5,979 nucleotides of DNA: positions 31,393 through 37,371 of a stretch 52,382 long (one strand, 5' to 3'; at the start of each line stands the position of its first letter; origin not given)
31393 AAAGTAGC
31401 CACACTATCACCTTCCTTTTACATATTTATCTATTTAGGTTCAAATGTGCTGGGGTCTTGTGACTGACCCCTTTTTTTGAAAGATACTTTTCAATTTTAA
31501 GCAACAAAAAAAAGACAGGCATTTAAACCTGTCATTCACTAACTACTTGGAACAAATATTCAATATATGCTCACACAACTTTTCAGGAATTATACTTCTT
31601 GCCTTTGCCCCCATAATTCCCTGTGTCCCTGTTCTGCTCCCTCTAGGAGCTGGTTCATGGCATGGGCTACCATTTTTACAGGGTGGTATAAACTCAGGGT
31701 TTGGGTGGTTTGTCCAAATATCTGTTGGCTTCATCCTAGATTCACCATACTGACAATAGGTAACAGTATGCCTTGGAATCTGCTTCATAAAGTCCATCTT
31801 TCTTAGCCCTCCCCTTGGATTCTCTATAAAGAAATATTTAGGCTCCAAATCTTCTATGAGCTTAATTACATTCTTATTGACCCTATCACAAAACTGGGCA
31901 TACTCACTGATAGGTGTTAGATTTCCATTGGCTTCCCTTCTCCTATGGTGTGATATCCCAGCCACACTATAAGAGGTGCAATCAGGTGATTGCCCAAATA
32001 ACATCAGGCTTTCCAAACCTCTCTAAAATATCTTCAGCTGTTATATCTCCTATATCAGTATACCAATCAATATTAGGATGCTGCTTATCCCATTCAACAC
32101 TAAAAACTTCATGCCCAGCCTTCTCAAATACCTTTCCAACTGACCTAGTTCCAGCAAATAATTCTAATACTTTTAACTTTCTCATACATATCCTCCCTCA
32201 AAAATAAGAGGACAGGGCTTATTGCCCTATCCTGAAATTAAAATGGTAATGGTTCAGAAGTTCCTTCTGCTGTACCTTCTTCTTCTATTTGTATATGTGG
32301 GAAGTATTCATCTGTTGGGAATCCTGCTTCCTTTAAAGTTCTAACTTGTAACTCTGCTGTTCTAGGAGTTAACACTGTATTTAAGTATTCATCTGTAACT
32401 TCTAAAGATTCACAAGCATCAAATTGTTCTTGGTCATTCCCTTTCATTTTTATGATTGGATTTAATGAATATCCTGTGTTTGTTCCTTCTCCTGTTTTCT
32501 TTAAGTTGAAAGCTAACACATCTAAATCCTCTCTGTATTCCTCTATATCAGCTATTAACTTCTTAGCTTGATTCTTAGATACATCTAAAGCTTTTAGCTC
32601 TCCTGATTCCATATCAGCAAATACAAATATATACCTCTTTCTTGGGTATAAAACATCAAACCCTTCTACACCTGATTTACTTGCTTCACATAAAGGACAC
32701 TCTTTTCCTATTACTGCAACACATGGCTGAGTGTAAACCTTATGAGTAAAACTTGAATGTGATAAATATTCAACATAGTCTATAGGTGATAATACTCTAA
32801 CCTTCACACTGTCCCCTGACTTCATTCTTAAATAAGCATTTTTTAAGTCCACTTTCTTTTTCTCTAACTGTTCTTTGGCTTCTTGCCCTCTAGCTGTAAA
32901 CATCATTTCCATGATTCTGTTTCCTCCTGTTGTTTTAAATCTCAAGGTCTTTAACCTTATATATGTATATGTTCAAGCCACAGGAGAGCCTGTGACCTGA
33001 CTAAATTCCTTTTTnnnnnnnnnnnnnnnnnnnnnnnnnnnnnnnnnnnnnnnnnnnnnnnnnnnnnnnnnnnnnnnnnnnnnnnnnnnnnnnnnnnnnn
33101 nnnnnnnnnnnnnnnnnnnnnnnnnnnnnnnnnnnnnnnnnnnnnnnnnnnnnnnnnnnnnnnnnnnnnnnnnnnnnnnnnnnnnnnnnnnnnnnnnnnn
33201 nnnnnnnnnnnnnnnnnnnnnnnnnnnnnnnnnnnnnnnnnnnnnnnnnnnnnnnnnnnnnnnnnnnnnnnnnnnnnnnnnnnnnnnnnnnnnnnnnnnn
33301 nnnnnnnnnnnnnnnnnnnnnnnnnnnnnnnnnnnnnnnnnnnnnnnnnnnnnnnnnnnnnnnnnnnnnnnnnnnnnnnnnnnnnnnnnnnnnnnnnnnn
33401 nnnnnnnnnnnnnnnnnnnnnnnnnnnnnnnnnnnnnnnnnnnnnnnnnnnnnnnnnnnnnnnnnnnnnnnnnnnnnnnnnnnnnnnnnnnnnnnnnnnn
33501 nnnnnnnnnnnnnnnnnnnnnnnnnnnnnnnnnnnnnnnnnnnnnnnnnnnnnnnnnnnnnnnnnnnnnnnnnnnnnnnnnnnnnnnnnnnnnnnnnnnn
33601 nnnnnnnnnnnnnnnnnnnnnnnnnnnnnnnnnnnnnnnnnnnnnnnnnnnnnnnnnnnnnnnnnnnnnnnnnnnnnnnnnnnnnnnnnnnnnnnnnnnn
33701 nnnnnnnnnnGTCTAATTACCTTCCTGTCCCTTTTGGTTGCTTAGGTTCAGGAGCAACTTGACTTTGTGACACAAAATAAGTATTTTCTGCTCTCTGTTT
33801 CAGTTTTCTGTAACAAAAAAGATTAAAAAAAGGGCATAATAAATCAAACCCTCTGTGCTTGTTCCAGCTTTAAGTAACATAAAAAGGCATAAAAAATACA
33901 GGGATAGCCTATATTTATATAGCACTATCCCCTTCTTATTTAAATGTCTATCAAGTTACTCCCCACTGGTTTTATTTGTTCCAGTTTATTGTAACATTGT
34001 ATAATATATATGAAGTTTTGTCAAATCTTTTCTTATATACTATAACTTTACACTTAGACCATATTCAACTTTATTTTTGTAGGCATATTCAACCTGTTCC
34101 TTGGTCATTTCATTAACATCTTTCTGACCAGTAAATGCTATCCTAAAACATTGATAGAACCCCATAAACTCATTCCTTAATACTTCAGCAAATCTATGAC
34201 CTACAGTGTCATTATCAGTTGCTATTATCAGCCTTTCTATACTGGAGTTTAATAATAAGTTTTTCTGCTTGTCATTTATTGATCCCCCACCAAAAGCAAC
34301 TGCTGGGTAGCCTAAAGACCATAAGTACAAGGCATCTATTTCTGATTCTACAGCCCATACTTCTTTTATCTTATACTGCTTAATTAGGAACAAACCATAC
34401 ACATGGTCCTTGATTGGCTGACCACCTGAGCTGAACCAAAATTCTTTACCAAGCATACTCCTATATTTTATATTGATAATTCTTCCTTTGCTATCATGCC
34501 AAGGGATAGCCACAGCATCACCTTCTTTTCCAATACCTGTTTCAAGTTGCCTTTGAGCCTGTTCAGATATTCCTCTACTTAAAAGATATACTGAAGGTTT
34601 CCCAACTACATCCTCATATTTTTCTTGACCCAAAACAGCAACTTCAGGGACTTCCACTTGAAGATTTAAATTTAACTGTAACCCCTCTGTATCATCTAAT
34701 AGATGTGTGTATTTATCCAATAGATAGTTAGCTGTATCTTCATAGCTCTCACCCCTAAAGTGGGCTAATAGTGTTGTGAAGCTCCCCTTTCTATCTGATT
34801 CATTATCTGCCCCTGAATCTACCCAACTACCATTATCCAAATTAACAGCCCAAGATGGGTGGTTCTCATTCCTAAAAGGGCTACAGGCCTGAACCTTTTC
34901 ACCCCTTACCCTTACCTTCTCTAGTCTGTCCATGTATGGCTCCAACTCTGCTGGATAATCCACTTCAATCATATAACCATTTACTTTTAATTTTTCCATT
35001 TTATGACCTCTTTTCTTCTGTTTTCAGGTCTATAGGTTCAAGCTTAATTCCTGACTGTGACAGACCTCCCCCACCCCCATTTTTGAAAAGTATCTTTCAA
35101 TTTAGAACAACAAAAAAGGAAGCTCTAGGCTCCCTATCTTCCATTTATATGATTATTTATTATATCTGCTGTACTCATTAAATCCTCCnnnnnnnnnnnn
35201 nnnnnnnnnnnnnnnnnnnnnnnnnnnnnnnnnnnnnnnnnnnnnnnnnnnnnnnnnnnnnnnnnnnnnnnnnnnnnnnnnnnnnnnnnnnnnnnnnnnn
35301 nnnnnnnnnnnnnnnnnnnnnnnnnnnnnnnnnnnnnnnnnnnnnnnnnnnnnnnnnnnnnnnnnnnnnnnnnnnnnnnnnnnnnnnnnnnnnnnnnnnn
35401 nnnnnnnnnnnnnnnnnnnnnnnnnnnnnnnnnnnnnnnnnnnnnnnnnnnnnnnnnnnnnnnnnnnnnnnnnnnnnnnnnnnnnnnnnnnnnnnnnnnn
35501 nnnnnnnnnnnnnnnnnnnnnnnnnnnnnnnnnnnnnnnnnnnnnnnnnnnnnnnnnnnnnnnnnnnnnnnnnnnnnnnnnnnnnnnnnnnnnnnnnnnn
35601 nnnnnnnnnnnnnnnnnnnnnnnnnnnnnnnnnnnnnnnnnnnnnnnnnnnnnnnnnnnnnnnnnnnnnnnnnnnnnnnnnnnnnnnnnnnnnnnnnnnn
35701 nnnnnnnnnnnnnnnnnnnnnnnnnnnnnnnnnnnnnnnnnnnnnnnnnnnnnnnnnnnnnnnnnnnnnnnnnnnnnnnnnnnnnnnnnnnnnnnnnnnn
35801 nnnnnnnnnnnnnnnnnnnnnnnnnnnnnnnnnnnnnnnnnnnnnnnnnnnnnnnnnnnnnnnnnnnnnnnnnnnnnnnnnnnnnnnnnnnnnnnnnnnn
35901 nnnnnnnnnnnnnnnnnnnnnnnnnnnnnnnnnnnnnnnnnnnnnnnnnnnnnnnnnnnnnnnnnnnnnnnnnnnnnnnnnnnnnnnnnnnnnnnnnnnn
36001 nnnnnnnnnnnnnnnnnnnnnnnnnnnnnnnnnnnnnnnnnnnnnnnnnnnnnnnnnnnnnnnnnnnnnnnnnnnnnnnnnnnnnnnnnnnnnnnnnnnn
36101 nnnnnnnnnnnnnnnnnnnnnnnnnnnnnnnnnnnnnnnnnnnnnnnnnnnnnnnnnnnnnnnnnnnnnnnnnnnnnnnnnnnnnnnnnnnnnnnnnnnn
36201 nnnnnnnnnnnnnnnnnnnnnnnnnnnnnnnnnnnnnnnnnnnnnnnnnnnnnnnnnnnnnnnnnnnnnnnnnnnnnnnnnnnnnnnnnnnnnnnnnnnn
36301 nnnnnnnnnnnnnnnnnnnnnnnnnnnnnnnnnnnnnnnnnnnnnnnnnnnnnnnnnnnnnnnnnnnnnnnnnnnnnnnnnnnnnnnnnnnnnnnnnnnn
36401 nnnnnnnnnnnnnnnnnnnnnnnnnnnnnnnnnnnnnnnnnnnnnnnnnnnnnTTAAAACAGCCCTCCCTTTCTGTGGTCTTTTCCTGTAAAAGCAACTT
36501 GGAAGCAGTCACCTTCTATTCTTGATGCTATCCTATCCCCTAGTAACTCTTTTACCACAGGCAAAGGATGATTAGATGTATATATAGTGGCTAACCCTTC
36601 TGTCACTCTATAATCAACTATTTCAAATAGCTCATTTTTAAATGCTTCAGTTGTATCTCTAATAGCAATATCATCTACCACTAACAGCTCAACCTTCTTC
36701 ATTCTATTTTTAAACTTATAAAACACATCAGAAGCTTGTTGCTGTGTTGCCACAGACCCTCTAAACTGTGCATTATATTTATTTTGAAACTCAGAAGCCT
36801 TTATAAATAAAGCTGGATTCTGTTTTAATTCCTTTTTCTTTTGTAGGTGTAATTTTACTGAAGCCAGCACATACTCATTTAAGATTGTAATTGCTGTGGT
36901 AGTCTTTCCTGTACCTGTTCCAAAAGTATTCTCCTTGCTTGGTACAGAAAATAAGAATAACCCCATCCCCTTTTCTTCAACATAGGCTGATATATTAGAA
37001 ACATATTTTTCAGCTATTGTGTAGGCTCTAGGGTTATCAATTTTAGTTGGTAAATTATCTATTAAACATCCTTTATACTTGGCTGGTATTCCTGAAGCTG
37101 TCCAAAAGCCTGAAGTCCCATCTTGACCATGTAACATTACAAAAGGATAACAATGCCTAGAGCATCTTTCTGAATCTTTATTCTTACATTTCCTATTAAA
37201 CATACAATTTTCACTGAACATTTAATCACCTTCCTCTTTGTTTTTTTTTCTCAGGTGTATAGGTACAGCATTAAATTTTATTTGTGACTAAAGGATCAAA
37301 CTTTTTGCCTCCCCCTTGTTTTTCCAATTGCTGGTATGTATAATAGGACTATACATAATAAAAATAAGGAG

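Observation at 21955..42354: Eleven copies of a rigidly spaced bipartite motif, GTCACA-N15-TGWAC-CTAWAY, one ahead of each early/replication transcription unit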

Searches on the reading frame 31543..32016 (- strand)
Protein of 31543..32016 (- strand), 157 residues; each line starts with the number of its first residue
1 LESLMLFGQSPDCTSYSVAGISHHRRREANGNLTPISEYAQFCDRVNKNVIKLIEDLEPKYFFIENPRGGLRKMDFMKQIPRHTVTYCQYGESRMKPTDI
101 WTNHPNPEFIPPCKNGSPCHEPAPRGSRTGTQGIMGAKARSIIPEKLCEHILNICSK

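Call 9: search_protein_families(library=phrogs, proteins=[window:31543-32016:-], max_evalue=0.001)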
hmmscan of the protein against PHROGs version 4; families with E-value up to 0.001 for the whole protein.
window:31543-32016:- (157 aa): 2 families
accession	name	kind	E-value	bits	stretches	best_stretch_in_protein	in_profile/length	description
phrog_757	-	other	1.5e-27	97.3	1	10-153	80-216/247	DNA methyltransferase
phrog_2882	-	other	6.6e-05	23.4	0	46-103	145-207/262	DNA methyltransferase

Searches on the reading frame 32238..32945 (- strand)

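Call 7: search_protein_families(library=pfam, proteins=[window:32238-32945:-], max_evalue=0.01)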
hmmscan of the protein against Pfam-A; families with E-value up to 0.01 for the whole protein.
window:32238-32945:- (235 aa): 0 families

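Call 9: search_protein_families(library=phrogs, proteins=[window:32238-32945:-], max_evalue=0.001)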
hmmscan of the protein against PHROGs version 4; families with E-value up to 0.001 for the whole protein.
window:32238-32945:- (235 aa): 3 families
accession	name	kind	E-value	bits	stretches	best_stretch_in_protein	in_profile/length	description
phrog_6883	-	unknown function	3e-18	67.2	1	98-235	110-251/251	-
phrog_9721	-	DNA, RNA and nucleotide metabolism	1.7e-07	32.5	1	21-167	19-181/246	single strand DNA binding protein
phrog_1607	-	DNA, RNA and nucleotide metabolism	0.00012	22.9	1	98-174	92-183/285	single strand DNA binding protein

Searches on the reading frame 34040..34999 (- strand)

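Call 7: search_protein_families(library=pfam, proteins=[window:34040-34999:-], max_evalue=0.01)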
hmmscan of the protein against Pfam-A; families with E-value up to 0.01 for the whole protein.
window:34040-34999:- (319 aa): 4 families
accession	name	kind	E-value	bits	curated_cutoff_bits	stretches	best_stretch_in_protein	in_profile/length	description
PF13155.12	Toprim_2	-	6.7e-12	46.1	22.1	1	217-298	3-87/88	Toprim-like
PF13662.12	Toprim_4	-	8.5e-06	26.3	25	1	214-276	3-72/85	Toprim domain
PF01807.25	Zn_ribbon_DnaG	-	0.00074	19.7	24.9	1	28-102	24-94/98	CHC2 zinc finger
PF01751.28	Toprim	-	0.0011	19.5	23.1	1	215-289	3-93/96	Toprim domain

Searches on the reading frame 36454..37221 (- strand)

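Call 7: search_protein_families(library=pfam, proteins=[window:36454-37221:-], max_evalue=0.01)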
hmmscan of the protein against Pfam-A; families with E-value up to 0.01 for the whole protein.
window:36454-37221:- (255 aa): 3 families
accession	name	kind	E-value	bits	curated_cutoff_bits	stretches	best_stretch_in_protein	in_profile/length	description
PF01695.23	IstB_IS21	-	6.8e-06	26.2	24.1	1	170-230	147-206/238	IstB-like ATP binding protein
PF00308.24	Bac_DnaA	-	1.9e-05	25.4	23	1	134-236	64-156/162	Bacterial DnaA ATPAse domain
PF09848.15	SLFN-g3_helicase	-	0.0019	18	24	1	102-181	10-84/354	Schlafen group 3, DNA/RNA helicase domain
